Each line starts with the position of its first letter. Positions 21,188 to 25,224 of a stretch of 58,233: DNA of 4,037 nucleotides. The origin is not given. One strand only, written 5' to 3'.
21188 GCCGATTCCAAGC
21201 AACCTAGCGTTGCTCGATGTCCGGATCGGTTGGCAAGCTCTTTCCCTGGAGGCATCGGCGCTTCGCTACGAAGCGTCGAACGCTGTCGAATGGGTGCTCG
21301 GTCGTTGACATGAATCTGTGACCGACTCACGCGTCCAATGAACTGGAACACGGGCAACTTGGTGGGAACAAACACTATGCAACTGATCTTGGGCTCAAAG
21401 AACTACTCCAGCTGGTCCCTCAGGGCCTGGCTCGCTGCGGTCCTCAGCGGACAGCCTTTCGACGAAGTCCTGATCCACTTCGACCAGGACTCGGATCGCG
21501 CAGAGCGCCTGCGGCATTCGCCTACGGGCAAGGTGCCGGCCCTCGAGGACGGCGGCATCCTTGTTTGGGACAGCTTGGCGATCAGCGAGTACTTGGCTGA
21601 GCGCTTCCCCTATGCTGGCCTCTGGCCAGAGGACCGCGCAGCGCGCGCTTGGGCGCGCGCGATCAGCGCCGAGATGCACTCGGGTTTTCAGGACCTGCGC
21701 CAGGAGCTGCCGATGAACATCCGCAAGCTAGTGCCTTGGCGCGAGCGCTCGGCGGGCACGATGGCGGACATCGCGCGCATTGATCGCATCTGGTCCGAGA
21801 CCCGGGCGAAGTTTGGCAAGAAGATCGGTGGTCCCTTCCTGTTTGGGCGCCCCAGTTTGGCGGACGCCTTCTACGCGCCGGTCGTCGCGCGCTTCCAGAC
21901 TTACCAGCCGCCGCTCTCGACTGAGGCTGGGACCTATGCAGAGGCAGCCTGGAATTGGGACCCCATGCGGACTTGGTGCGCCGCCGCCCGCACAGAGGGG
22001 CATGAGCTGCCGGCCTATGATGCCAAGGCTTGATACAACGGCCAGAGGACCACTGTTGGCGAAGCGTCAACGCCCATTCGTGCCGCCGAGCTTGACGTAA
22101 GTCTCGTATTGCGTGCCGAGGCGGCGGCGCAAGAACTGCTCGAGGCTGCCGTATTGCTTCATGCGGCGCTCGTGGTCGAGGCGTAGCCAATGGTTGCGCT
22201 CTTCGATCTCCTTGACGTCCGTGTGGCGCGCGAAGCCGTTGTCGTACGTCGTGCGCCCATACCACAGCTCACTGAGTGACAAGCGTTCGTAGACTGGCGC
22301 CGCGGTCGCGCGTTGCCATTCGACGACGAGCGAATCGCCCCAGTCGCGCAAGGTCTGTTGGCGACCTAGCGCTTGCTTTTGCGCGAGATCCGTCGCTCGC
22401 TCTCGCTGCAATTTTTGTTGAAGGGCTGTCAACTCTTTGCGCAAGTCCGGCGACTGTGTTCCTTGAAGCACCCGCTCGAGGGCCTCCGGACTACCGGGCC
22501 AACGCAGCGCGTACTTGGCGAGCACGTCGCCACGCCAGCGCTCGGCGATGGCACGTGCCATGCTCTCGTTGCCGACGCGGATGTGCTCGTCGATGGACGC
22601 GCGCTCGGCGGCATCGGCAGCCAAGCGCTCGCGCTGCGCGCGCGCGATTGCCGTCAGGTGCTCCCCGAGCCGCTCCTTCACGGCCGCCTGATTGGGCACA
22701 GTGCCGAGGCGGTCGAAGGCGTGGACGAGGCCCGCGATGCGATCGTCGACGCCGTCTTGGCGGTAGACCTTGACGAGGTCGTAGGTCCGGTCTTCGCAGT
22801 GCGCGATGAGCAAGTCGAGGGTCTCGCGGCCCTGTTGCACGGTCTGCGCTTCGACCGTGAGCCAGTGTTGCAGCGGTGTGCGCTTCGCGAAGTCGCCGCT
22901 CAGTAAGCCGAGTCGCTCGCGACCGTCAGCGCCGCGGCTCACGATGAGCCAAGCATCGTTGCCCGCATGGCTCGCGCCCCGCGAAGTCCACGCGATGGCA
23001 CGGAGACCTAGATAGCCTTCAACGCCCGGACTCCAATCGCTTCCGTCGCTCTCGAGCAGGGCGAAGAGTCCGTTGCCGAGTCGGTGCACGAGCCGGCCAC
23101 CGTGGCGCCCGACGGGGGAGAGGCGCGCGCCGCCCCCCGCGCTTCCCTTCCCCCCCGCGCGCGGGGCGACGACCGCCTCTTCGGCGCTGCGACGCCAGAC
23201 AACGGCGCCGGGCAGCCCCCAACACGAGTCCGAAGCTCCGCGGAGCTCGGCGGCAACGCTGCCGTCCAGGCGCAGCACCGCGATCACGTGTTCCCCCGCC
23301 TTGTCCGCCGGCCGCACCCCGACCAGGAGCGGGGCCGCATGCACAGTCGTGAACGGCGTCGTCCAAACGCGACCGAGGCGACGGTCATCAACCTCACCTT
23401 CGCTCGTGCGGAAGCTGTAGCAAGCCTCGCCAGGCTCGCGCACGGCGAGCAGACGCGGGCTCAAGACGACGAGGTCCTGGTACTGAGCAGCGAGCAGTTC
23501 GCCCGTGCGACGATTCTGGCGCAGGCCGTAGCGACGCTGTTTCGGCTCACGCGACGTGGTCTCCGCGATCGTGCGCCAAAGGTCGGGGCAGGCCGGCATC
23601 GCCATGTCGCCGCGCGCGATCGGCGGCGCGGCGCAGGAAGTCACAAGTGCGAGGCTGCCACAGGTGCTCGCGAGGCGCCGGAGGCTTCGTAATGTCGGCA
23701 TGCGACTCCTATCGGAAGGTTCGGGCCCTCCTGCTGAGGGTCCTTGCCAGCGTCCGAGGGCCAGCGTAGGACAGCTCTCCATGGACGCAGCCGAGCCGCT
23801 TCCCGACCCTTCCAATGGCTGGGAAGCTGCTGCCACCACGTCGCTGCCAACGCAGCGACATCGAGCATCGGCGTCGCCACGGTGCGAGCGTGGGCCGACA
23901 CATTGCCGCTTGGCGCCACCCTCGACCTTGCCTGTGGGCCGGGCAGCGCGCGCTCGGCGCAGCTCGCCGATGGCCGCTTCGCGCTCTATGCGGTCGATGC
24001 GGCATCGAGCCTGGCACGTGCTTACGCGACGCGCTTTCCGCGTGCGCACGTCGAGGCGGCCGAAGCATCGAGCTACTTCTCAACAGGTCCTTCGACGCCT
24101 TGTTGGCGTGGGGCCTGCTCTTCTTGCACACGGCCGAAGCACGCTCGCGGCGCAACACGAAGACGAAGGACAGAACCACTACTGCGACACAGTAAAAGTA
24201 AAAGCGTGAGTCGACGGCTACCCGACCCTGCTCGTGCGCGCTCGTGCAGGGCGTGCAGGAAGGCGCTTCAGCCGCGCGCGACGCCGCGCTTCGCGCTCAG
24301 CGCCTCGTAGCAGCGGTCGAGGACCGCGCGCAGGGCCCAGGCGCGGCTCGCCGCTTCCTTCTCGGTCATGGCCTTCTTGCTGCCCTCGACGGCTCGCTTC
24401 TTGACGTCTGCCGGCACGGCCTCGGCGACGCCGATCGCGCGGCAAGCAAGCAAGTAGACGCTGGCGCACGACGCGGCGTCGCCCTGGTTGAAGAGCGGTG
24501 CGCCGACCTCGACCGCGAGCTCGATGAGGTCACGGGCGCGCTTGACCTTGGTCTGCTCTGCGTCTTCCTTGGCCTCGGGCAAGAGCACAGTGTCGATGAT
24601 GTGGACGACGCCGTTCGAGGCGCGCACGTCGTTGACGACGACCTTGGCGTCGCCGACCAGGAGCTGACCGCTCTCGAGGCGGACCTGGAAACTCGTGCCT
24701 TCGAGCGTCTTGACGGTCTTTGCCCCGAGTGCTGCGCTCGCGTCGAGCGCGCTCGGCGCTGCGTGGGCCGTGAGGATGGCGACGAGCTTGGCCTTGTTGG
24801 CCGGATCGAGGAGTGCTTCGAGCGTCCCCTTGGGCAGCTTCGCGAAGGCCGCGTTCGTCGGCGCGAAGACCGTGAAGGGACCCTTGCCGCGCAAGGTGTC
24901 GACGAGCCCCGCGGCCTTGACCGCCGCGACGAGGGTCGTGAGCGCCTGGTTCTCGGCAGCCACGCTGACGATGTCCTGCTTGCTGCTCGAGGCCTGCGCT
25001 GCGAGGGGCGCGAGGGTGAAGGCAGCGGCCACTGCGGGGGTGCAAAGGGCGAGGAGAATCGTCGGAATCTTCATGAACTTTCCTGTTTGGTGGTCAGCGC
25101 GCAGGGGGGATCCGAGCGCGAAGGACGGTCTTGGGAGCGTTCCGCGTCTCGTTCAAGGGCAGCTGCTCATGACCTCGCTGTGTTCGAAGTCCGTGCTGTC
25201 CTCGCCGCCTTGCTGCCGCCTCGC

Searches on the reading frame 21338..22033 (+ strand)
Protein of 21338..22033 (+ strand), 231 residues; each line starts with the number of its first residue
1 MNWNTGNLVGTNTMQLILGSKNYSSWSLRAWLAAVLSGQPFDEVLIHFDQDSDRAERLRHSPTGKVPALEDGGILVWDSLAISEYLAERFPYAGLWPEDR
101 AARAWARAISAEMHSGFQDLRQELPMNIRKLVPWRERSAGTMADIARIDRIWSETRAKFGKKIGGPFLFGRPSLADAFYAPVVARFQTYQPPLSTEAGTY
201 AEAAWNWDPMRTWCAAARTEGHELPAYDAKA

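Call 26: search_protein_families(library=pfam, max_evalue=0.001, proteins=[window:21338-22033:+])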
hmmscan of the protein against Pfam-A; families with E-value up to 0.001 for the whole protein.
window:21338-22033:+ (231 aa): 4 families
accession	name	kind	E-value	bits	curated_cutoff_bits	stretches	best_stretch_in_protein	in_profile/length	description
PF13409.12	GST_N_2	-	1.7e-14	54.6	25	1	23-89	1-70/70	Glutathione S-transferase, N-terminal domain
PF13417.12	GST_N_3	-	1.8e-11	44.6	22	1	22-91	5-72/75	Glutathione S-transferase, N-terminal domain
PF02798.26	GST_N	-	2.6e-09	37.7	20.9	1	22-88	9-76/76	Glutathione S-transferase, N-terminal domain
PF13410.11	GST_C_2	-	2.7e-07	31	24.9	1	143-204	9-55/69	Glutathione S-transferase, C-terminal domain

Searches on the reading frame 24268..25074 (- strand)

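Call 26: search_protein_families(library=pfam, max_evalue=0.001, proteins=[window:24268-25074:-])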
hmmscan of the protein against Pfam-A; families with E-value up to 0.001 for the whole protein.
window:24268-25074:- (268 aa): 1 family
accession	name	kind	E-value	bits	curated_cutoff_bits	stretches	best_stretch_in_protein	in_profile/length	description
PF02469.27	Fasciclin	-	5.8e-36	123.9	22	1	44-166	2-123/123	Fasciclin domain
